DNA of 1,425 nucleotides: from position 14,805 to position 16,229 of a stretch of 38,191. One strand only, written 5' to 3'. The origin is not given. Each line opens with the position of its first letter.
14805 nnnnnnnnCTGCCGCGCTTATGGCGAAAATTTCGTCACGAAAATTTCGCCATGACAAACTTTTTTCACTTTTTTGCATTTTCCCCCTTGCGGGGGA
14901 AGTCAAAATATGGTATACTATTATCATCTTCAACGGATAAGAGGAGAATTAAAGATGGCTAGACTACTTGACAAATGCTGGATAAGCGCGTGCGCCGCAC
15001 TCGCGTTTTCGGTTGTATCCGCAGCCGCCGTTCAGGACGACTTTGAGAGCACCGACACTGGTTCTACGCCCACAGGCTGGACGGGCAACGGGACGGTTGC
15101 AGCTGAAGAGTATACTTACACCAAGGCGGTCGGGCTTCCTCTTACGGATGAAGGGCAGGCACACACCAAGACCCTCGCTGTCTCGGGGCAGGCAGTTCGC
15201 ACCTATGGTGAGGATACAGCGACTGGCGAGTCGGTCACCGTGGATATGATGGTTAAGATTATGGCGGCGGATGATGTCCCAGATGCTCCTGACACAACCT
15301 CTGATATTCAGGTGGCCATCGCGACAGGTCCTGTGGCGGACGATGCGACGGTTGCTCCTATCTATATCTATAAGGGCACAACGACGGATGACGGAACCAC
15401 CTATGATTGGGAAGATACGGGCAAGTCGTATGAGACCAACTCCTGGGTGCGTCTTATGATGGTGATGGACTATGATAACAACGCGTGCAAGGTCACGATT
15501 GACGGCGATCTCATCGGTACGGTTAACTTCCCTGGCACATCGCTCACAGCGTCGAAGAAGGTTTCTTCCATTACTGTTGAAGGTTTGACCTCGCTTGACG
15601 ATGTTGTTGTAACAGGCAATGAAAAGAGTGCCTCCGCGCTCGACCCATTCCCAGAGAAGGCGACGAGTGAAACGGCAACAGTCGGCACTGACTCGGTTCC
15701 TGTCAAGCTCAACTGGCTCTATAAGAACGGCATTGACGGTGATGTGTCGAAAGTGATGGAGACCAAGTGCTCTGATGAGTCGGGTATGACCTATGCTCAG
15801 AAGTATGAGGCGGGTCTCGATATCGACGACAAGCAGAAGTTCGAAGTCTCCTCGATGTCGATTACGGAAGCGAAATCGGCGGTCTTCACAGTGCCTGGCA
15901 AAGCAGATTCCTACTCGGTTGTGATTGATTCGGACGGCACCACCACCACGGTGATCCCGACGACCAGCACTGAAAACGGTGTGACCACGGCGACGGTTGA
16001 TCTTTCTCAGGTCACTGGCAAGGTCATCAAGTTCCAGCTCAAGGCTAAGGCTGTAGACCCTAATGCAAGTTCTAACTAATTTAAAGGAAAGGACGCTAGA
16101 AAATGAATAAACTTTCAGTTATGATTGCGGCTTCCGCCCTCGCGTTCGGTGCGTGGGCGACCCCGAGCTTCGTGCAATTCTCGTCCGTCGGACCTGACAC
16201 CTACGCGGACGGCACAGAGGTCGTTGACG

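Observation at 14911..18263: Self-contained operon of four uncharacterised secreted proteins ending in a PEP-CTERM subunit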

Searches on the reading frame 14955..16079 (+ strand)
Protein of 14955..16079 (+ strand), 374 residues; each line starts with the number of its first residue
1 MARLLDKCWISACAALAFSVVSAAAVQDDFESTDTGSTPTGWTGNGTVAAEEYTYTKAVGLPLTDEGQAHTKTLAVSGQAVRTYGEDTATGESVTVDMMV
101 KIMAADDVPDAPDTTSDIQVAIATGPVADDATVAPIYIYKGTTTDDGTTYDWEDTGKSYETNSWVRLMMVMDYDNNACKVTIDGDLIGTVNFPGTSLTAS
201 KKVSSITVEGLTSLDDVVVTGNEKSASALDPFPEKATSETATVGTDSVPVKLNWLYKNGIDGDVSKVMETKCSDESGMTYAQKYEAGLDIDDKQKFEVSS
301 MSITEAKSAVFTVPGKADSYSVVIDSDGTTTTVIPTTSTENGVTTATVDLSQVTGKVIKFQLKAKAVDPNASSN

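Call 3: search_protein_families(library=pfam, proteins=[window:14955-16079:+], max_evalue=1)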
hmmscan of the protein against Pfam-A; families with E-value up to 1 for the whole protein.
window:14955-16079:+ (374 aa): 4 families
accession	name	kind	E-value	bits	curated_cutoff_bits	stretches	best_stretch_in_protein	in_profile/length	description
PF13385.13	Laminin_G_3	-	0.0027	18.3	27.6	1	144-204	62-119/151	Concanavalin A-like lectin/glucanases superfamily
PF22633.2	F5_F8_type_C_2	-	0.004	18.2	27.8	1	259-359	2-90/91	NedA-like, galactose-binding domain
PF06445.20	GyrI-like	-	0.027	15.2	26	1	258-321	41-107/155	GyrI-like small molecule binding domain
PF03413.25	PepSY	-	0.076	13.8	24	1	302-359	3-58/60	Peptidase propeptide and YPEB domain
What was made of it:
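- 14955..16079 (+): Gene A, 374 aa: signal peptide, ConA/LamG-like lectin jelly roll (about aa 26-222), short helical linker carrying the conserved NW............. motif, and a C-terminal beta-sandwich (about aa 237-365). Pfam Laminin_G_3 scores only 18.3 bits against a cut-off of 27.6 (call 3).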

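Call 4: search_protein_families(library=ncbifam, proteins=[window:14955-16079:+], max_evalue=1)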
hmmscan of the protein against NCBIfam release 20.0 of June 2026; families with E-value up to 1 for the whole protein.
window:14955-16079:+ (374 aa): 0 families

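Call 8: find_encoding_contigs(protein=window:14955-16079:+, flank=10000, max_places=6)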
Protein window:14955-16079:+ (374 aa): 2 contigs read that carry it; 2 places shown.
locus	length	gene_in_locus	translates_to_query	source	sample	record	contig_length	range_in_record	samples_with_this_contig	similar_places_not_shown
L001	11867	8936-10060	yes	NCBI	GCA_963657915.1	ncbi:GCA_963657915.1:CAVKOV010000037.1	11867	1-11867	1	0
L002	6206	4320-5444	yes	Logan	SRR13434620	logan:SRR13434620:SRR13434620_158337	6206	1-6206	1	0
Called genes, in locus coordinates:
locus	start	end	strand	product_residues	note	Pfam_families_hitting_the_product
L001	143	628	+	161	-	PF00383:dCMP_cyt_deam_1, PF14437:MafB19-deam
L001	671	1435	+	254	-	PF00121:TIM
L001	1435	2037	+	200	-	PF23211:LRR_LRWD1 (weak), PF00560:LRR_1 (faint), PF23598:LRR_14 (weak), PF25019:LRR_R13L1-DRL21 (faint), PF12799:LRR_4, PF13855:LRR_8, PF12799:LRR_4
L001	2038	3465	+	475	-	PF01554:MatE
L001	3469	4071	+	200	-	PF00753:Lactamase_B, PF12706:Lactamase_B_2 (weak)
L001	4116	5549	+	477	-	-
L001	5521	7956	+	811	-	PF01588:tRNA_bind, PF03483:B3_4, PF03484:B5, PF17759:tRNA_synthFbeta, PF03147:FDX-ACB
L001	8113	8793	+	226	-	PF00535:Glycos_transf_2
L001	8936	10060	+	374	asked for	-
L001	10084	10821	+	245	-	-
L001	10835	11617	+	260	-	-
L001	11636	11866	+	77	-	?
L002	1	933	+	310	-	?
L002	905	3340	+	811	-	PF01588:tRNA_bind, PF03483:B3_4, PF03484:B5, PF17759:tRNA_synthFbeta, PF03147:FDX-ACB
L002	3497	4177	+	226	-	PF00535:Glycos_transf_2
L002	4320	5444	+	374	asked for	-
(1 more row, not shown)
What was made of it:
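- Checked: An independent gene caller on a public assembly called the same products for A-C; D is cut by the contig end (call 8).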

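Call 10: find_homologous_proteins(query=window:14955-16079:+, max_evalue=0.001)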
Query window:14955-16079:+ (374 aa): 18 proteins with E <= 0.001 among 8000 candidates.
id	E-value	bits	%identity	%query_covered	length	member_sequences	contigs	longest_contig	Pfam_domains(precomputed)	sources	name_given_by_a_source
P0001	1.9e-235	798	100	100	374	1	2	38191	-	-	-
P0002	1.2e-151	523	72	98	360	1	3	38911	-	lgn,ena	-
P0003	4.0e-149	514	72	98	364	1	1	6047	-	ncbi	-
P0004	2.4e-147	509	71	98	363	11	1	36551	-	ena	-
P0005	8.3e-146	504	70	98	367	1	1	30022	-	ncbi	-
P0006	1.5e-144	499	68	100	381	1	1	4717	-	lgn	-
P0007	9.7e-144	497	70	98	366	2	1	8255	-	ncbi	-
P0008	2.1e-118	413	59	98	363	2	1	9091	-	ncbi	-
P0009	1.1e-114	401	60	98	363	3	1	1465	-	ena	-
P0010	1.5e-112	394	59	98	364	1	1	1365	-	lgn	-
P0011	7.7e-102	359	69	72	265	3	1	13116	-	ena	-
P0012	1.6e-81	292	48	97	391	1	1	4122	-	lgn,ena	-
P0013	1.2e-80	289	48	97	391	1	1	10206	-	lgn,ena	-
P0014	4.4e-80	287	45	99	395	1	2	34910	-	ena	-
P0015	6.4e-79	284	47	97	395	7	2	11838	-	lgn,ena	-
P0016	2.3e-77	279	46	97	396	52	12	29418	-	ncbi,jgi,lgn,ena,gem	-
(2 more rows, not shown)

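Call 11: find_encoding_contigs(protein=P0016, flank=8000, max_places=4)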
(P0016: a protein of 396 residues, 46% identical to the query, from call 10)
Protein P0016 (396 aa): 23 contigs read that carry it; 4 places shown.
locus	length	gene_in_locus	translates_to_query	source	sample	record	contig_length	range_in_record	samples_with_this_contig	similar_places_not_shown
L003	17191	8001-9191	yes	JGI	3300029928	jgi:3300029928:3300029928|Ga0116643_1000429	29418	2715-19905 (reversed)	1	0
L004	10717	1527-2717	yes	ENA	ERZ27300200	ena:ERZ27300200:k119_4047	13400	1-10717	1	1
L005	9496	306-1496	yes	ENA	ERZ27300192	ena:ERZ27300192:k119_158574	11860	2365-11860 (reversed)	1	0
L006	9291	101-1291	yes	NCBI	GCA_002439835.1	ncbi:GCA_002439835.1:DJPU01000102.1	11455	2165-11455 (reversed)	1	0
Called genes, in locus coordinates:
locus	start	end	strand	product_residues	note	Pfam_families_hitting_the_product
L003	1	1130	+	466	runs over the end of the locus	PF02321:OEP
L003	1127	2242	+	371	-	PF25919:BSH_CusB (faint), PF25917:BSH_RND (weak), PF25973:BSH_CzcB, PF25984:BSH_YknX (faint), PF25989:YknX_C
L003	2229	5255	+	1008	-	PF00873:ACR_tran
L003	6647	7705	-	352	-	PF00665:rve (weak)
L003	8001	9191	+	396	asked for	-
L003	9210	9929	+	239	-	-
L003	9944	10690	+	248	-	-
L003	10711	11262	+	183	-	-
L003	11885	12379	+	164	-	PF19991:HMA_2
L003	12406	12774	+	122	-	PF19991:HMA_2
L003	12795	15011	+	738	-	PF19991:HMA_2 (weak), PF00122:E1-E2_ATPase, PF00702:Hydrolase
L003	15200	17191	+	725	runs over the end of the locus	PF12437:GSIII_N, PF00120:Gln-synt_C, PF18318:Gln-synt_C-ter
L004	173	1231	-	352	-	PF00665:rve (weak)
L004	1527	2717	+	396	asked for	-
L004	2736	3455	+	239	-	-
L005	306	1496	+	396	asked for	-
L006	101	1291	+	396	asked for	-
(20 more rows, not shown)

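Call 12: find_encoding_contigs(protein=P0014, flank=8000, max_places=2)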
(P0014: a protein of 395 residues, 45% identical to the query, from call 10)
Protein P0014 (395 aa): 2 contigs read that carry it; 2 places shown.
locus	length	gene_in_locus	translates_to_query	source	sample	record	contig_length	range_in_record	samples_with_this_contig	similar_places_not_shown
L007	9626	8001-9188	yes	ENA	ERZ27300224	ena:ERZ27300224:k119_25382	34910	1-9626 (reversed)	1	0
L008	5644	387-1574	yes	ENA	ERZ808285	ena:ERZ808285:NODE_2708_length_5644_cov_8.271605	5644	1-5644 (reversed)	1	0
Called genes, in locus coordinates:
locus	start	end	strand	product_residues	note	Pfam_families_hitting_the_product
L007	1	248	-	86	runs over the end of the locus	-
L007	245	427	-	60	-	-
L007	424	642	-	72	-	-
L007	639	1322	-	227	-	PF04404:ERF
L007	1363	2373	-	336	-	PF09588:YqaJ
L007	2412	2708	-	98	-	-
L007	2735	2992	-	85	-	-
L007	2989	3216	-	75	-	-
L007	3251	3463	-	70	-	-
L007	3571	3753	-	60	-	-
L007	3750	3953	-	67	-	-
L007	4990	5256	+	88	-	-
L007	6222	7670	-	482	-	PF13936:HTH_38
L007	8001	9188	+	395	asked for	-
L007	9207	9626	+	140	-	?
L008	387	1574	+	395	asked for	-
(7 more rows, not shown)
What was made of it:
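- Some copies sit beside an integrase (L003) or a prophage-like ERF/YqaJ block plus a transposase-like gene (L007) (calls 11, 12).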

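Call 13: find_encoding_contigs(protein=P0004, flank=8000, max_places=2)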
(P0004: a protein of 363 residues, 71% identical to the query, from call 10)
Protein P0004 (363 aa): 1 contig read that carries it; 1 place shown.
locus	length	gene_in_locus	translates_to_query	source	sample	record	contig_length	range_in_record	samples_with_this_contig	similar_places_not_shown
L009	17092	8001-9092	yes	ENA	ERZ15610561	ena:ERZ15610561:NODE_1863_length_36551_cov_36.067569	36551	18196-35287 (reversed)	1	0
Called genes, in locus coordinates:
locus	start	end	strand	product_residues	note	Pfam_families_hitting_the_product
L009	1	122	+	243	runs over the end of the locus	PF00121:TIM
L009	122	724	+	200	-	PF23598:LRR_14 (faint), PF00560:LRR_1 (faint), PF12799:LRR_4, PF13855:LRR_8, PF12799:LRR_4 (weak)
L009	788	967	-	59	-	-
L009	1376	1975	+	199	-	PF01554:MatE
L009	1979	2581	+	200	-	PF00753:Lactamase_B, PF12706:Lactamase_B_2 (weak)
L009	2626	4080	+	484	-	-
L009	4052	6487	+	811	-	PF01588:tRNA_bind, PF03483:B3_4, PF03484:B5, PF17759:tRNA_synthFbeta, PF03147:FDX-ACB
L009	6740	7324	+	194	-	PF00535:Glycos_transf_2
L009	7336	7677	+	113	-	-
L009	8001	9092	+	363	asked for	-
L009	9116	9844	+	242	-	-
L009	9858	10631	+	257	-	-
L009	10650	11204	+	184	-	-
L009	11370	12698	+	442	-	PF01725:Ham1p_like, PF01040:UbiA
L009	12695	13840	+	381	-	PF01663:Phosphodiest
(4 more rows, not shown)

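Call 15: find_related_loci(query=A1, collection=genome_contigs, flank=8000)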
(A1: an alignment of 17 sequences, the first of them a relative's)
Query A1 (374 aa) in genome_contigs; peptide patterns used: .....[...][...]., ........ (x = any residue, [..] = any of these).
51 stretches matched a pattern; 4 encode a relative of the query (tblastn E <= 1e-3); 4 distinct loci.
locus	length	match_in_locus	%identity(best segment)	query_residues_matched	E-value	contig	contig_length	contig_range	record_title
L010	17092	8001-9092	70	1-367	1e-158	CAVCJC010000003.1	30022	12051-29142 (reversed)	Lachnospira hominis isolate H07663-L1_cleanbin_000031 genome assembly, contig: Spades_H07663-L1_contig_925, whole genome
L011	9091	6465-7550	59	1-366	4e-113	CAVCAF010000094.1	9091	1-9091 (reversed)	Azospirillum sp. 51_20 isolate H07660-L1_cleanbin_000021 genome assembly, contig: Spades_H07660-L1_contig_3589, whole ge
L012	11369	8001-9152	42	1-368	1e-75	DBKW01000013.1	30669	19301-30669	MAG TPA_asm: Verrucomicrobia bacterium UBA740 UBA740_contig_631, whole genome shotgun sequence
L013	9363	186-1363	42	1-364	3e-54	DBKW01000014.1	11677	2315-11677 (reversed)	MAG TPA_asm: Verrucomicrobia bacterium UBA740 UBA740_contig_3, whole genome shotgun sequence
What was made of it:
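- One MAG carries two copies (call 15).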

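Call 23: search_solved_structures(query=A1, max_evalue=10)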
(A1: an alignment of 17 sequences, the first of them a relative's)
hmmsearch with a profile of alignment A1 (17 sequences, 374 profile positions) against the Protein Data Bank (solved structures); distinct sequences matched with E-value up to 10: 0.

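Call 35: search_protein_families(library=phrogs, proteins=[window:14955-16079:+], max_evalue=0.1)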
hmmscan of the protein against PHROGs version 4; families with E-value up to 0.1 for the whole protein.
window:14955-16079:+ (374 aa): 2 families
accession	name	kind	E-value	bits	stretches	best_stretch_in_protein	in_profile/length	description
phrog_10407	-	unknown function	0.0036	18.5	1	142-174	22-54/62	-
phrog_20761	-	unknown function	0.076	14.6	0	251-312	21-79/87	-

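Call 41: predict_structure(alignment_id=A1)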
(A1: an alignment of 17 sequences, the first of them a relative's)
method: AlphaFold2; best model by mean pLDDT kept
length: 374 residues; sequences in the alignment: 17
mean_pLDDT: 76.5   pTM: 0.71
mean pLDDT of the five models: 76.5, 66.2, 63.1, 61.3, 53.4
residues with pLDDT >= 90: 48; 70-90: 248; 50-70: 44; < 50: 34
segments of 3 or more residues with pLDDT < 50: 1-24, 372-374
pLDDT, mean of each block of 10 residues (from residue 1): 21 29 61 89 90 76 57 87 66 82 82 59 85 89 77 90 89 83 89 59 77 85 78 84 80 89 85 79 79 65 82 85 86 92 90 81 71 37
secondary structure, 60 per line:
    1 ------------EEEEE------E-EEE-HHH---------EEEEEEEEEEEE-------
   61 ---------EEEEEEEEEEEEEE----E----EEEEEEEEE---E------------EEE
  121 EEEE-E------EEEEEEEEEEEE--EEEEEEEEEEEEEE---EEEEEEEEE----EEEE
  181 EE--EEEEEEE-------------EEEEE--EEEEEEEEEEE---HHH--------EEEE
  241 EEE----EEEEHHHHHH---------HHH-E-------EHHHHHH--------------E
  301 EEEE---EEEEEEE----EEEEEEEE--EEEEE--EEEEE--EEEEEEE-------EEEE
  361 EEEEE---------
elements in order: E13-17 E26-28 E42-53 E70-83 E93-101 E118-124 E133-144 E147-160 E164-172 E177-182 E185-191 E205-209 E212-222 E237-243 E248-251 H252-257 H280-285 E300-304 E308-314 E319-326 E329-333 E336-340 E343-349 E357-365
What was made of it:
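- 14955..16079 (+): The AF2 model has pLDDT 76.5 (call 41).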

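Call 45: fold_search(model_id=the predicted structure, library=pdb)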
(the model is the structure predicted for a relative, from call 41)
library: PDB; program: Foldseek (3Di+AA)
matches with E <= 10: 1147; with E <= 0.001: 92
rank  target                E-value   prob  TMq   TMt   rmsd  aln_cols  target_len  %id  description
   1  3o0v                  3.1e-06  1.00  0.32  0.44  10.0       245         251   13  Crystal structure of the calreticulin lectin domain (released 2010-09-29)
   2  5lk5_H                8.2e-06  1.00  0.29  0.39   9.1       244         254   11  Crystal structure of the globular domain of human calreticulin mutant D71K (released 2016-08-31)
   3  3pos_B                9.1e-06  1.00  0.33  0.45   8.6       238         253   11  Crystal structure of the globular domain of human calreticulin (released 2011-03-09)
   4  8qft                  1.5e-05  1.00  0.23  0.08  17.3       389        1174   11  X-ray structure of non-toxic non-hemagglutinin (NTNH) protein from botulinum neurotoxin serotype X (released 2024-08-14)
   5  5mqr                  1.7e-05  1.00  0.33  0.13  14.4       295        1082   14  Sialidase BT_1020 (released 2017-03-22)
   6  8tzo_C                1.7e-05  1.00  0.25  0.33  10.6       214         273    9  Structure of human Wnt7a bound to WLS and CALR (released 2023-10-18)
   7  5hon_A                1.9e-05  1.00  0.27  0.44  10.4       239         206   15  Structure of Domain 4 of AbnA, a GH43 extracellular arabinanase from Geobacillus stearothermophilus, in complex with a (released 2017-02-01)
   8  9qco_A                2.8e-05  1.00  0.27  0.11   8.4       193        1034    7  NTNH-HA70 complex from Clostridium botulinum Serotype B1 (released 2025-09-10)
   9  3pos_C                3.1e-05  1.00  0.30  0.42   8.9       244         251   11  Crystal structure of the globular domain of human calreticulin (released 2011-03-09)
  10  8xvf_A                3.3e-05  1.00  0.27  0.37  10.1       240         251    7  Globular domain of Trichinella spiralis calreticulin (released 2024-04-03)
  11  4zkt_B                3.5e-05  1.00  0.23  0.10  11.5       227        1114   10  Crystal structure of the progenitor M complex of Clostridium botulinum type E neurotoxin (released 2015-12-23)
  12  5ho2                  4.7e-05  1.00  0.27  0.14  10.7       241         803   16  Crystal structure of AbnA (open conformation), a GH43 extracellular arabinanase from Geobacillus stearothermophilus (released 2017-02-01)
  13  9arl_B                5.5e-05  1.00  0.23  0.09  16.9       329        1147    7  CryoEM structure of BoNT-NTNH-OrfX2 complex from Clostridium botulinum strain A1-ST7B, major class (released 2025-01-22)
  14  1gbg                  6.1e-05  1.00  0.24  0.38  10.9       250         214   13  BACILLUS LICHENIFORMIS BETA-GLUCANASE (released 1995-12-07)
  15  6ul4_A                6.5e-05  1.00  0.25  0.22  19.7       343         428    9  Crystal structure of BoNT/B receptor-binding domain in complex with VHH JLO-G11 (released 2020-03-04)
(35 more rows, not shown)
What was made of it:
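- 14955..16079 (+): Foldseek against PDB hits the calreticulin lectin domain at 3e-6, and also NTNH, GH16, CBM66 and galectins (call 45).
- On ConA-like lectin / LamG (for A): The listed ones are mainly lectin, glucanase or CBM domains of this fold (calls 41, 45).
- Closest known: Tip/stalk/anchor pilus operons. Same: A Foldseek hit to the lectin module of the S. sanguinis PilC minor pilin shows the same head logic (call 45).
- Closest known: ConA-like lectin/glucanase superfamily. Same: The predicted fold of A residues 26-222 matches (Foldseek E 3e-6 to 3e-4; TM normalised to target 0.35-0.6) (call 45).
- The N-terminal domain of A models as a ConA-like lectin fold (calls 41, 45). A has a lectin/CBM-like fold (call 45).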

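Call 62: list_cluster_members(proteins=[window:14955-16079:+, window:16103-16840:+, window:16854-17636:+, window:17657-18208:+, P0016, L003:9210-9929:+, L003:9944-10690:+, L003:10711-11262:+, P0071, L014:3914-4465:+])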
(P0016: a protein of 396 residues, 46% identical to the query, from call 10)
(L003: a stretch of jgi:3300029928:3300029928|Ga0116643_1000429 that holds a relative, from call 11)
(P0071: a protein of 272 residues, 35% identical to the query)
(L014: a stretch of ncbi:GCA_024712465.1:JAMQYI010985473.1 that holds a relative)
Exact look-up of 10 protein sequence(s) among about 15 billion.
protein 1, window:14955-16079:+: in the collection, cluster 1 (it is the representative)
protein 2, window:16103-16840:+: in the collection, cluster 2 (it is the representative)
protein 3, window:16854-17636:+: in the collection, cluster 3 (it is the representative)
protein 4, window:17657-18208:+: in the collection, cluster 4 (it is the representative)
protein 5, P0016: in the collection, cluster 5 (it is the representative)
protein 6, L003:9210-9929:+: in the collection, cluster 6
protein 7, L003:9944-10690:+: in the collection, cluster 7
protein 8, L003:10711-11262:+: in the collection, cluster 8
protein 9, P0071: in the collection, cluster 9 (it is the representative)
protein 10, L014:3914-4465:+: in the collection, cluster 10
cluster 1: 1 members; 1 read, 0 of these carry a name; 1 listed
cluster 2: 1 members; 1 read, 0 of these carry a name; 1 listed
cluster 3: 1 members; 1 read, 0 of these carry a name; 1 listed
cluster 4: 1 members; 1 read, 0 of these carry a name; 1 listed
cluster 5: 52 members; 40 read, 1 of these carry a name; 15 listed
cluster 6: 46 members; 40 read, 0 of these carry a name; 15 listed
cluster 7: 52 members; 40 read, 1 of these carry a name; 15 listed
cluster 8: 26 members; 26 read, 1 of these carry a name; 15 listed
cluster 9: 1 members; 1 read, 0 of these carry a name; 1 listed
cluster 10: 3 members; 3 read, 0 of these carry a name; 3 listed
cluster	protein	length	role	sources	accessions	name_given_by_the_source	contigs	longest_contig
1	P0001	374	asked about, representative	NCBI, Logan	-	-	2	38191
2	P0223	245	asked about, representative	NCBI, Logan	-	-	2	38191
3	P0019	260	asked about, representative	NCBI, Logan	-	-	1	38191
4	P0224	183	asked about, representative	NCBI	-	-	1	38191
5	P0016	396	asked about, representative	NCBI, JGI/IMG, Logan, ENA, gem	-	-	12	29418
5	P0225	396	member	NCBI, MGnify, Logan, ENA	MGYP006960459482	FL=1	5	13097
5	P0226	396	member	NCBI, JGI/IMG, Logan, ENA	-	-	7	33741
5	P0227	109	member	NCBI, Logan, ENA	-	-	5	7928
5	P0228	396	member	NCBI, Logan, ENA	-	-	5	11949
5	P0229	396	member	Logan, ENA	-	-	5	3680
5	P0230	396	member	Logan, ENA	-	-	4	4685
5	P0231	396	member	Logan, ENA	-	-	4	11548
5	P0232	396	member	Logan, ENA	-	-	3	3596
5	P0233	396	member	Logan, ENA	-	-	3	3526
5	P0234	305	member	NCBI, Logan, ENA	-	-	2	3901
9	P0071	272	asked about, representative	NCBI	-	-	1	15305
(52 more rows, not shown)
